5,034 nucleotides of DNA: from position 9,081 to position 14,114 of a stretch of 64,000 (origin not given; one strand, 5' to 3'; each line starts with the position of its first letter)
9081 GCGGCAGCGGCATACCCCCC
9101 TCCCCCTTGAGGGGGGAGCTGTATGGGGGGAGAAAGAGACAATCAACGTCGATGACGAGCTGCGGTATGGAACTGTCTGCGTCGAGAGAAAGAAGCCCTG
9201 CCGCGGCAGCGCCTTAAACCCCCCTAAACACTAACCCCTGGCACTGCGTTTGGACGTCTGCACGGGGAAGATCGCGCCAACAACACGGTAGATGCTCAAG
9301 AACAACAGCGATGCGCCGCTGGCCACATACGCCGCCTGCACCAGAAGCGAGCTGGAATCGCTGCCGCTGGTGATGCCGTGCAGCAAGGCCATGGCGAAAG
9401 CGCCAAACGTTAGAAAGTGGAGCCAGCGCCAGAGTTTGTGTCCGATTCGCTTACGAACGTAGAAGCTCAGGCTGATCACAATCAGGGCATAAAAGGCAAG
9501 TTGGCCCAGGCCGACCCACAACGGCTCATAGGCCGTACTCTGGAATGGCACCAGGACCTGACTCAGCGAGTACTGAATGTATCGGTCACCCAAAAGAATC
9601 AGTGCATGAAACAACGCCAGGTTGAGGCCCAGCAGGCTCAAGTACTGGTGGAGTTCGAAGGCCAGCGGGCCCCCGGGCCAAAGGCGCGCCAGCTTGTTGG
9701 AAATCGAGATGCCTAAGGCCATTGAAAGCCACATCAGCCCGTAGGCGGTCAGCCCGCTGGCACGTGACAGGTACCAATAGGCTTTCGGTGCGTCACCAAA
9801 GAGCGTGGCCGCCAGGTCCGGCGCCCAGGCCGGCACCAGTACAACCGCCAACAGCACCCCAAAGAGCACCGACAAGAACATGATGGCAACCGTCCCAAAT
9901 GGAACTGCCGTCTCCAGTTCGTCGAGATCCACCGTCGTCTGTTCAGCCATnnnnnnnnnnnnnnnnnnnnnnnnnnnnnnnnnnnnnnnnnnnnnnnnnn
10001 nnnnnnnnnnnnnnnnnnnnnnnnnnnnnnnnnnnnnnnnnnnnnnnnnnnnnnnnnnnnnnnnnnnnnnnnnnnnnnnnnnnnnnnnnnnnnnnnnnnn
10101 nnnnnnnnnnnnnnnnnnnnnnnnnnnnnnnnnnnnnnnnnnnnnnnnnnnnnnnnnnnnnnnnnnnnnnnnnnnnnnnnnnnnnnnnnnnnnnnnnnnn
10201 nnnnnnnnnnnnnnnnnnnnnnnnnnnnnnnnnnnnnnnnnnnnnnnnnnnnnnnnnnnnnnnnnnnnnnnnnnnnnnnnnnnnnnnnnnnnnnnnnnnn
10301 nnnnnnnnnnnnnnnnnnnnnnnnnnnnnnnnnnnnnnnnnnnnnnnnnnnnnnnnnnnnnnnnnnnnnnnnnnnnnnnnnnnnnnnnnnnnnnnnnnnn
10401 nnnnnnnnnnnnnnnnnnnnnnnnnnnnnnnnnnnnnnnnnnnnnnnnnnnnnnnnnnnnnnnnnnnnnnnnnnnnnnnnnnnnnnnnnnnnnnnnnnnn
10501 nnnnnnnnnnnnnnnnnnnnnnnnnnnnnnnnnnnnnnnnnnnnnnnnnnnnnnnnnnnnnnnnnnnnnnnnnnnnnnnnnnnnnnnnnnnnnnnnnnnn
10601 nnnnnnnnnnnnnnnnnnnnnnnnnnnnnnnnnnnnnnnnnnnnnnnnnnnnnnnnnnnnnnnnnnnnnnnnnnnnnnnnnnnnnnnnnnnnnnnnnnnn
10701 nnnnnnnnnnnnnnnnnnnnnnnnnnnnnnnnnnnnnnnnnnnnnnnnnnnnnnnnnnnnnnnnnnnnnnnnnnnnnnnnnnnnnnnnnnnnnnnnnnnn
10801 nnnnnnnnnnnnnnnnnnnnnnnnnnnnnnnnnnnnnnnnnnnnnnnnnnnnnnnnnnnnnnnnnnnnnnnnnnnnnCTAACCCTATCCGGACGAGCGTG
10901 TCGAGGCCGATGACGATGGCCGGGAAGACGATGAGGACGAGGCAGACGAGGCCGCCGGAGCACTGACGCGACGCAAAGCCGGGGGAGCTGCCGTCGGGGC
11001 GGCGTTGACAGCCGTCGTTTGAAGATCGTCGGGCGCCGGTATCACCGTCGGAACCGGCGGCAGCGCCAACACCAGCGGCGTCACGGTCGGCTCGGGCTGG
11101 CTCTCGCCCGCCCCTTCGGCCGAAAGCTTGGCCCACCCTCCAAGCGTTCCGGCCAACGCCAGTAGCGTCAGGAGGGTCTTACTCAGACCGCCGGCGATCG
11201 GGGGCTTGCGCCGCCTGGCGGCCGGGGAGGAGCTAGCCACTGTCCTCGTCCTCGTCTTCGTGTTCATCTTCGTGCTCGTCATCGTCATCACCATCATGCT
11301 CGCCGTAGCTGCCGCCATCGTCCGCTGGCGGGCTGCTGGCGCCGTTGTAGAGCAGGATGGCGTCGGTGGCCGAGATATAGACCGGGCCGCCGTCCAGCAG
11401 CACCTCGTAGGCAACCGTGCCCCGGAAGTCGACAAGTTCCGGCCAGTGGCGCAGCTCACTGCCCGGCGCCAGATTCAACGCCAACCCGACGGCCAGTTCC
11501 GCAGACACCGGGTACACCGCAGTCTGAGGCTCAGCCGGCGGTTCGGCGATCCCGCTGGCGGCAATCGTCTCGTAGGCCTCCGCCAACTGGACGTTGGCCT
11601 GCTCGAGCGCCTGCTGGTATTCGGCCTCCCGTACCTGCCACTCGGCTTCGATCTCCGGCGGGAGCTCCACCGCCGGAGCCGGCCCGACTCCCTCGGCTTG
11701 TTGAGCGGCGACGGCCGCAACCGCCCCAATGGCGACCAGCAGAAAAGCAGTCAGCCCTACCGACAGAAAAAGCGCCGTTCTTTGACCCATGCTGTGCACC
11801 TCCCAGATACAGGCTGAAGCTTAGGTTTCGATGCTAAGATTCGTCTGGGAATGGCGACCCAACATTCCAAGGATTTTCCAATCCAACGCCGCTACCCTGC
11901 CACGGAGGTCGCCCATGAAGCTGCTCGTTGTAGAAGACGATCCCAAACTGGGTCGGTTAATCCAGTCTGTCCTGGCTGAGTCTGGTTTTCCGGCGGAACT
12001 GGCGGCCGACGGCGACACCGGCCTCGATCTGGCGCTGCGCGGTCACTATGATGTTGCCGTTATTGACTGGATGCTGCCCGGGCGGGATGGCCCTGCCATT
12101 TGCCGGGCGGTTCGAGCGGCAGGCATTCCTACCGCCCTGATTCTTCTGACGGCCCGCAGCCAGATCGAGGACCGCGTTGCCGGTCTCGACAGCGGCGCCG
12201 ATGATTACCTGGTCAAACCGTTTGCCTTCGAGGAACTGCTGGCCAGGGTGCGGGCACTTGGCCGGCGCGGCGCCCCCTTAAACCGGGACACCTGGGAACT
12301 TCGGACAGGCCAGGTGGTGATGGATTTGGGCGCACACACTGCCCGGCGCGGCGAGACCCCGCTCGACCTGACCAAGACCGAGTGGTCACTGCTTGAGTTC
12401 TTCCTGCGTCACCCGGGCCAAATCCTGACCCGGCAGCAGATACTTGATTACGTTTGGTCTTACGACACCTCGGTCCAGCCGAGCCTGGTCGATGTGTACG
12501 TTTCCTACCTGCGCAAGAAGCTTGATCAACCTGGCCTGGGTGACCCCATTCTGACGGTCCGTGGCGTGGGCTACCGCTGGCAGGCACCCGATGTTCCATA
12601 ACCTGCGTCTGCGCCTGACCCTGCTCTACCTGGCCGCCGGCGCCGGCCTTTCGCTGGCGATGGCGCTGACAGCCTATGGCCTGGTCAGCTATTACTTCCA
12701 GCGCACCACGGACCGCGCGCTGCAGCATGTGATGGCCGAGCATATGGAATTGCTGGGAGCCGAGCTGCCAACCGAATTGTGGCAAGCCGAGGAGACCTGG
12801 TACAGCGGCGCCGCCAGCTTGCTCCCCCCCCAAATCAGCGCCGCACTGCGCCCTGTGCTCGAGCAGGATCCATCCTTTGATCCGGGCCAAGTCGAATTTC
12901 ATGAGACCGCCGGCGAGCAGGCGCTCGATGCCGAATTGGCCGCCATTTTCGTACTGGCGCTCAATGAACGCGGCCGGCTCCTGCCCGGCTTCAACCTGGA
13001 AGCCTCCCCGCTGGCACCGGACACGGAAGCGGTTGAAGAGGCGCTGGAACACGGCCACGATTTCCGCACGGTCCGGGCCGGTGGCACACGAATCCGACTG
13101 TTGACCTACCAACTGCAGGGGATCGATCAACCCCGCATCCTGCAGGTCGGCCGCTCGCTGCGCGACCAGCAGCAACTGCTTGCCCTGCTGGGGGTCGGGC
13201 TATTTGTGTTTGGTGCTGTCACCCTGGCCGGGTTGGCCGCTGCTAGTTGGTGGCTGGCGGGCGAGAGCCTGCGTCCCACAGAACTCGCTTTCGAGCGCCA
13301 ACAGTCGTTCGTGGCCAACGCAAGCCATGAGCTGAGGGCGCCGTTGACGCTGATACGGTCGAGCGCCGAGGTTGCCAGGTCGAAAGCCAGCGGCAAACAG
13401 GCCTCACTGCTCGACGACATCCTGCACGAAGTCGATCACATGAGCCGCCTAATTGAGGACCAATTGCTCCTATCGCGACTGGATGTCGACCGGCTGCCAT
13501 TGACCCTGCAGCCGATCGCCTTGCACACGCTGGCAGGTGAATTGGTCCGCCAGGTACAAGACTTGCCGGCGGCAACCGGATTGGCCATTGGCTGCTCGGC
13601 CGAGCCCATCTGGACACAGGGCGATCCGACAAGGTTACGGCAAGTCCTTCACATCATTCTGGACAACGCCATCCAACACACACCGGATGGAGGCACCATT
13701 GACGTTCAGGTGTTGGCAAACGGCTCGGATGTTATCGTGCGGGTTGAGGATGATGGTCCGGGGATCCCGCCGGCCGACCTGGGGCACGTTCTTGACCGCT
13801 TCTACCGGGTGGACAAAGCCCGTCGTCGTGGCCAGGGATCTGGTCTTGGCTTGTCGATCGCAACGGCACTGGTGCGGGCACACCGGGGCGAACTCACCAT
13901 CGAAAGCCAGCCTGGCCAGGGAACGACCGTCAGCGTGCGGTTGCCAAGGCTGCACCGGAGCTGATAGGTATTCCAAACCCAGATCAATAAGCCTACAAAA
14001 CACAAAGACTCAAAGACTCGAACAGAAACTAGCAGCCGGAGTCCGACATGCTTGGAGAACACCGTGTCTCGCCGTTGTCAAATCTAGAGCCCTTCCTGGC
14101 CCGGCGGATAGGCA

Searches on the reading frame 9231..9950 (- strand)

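Call 36: search_protein_families(library=pfam, proteins=[window:9231-9950:-], max_evalue=0.00001)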
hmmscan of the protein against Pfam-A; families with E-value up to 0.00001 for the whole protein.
window:9231-9950:- (239 aa): 1 family
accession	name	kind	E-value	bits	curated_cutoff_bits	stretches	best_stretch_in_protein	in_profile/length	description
PF01794.25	Ferric_reduct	-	8.2e-07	29.5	28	1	66-188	2-120/121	Ferric reductase like transmembrane component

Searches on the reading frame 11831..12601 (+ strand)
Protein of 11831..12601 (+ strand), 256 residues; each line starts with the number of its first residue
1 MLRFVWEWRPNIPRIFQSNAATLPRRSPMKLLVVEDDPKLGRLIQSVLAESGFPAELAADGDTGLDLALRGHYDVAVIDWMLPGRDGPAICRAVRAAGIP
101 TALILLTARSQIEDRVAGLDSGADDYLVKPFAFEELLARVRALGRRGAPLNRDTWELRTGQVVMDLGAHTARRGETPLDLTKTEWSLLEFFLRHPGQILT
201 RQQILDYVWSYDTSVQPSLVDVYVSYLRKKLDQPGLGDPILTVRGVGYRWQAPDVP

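Call 36: search_protein_families(library=pfam, proteins=[window:11831-12601:+], max_evalue=0.00001)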
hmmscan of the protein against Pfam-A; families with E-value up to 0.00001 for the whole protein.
window:11831-12601:+ (256 aa): 2 families
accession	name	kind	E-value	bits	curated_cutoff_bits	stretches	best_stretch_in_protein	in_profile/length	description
PF00486.34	Trans_reg_C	-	1.9e-25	89.2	26.2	1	176-249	2-76/77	Transcriptional regulatory protein, C terminal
PF00072.30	Response_reg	-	1e-23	84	30.2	1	32-141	2-111/111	Response regulator receiver domain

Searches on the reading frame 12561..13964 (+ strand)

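Call 37: search_protein_families(library=pfam, proteins=[window:12561-13964:+], max_evalue=0.00001)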
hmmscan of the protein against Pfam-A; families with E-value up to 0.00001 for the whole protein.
window:12561-13964:+ (467 aa): 2 families
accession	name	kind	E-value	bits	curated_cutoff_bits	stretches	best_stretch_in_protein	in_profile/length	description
PF02518.31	HATPase_c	-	2.2e-32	112.2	26.4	1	354-463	1-109/111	Histidine kinase-, DNA gyrase B-, and HSP90-like ATPase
PF00512.31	HisKA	-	4.1e-15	56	26.9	1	247-308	2-64/66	His Kinase A (phospho-acceptor) domain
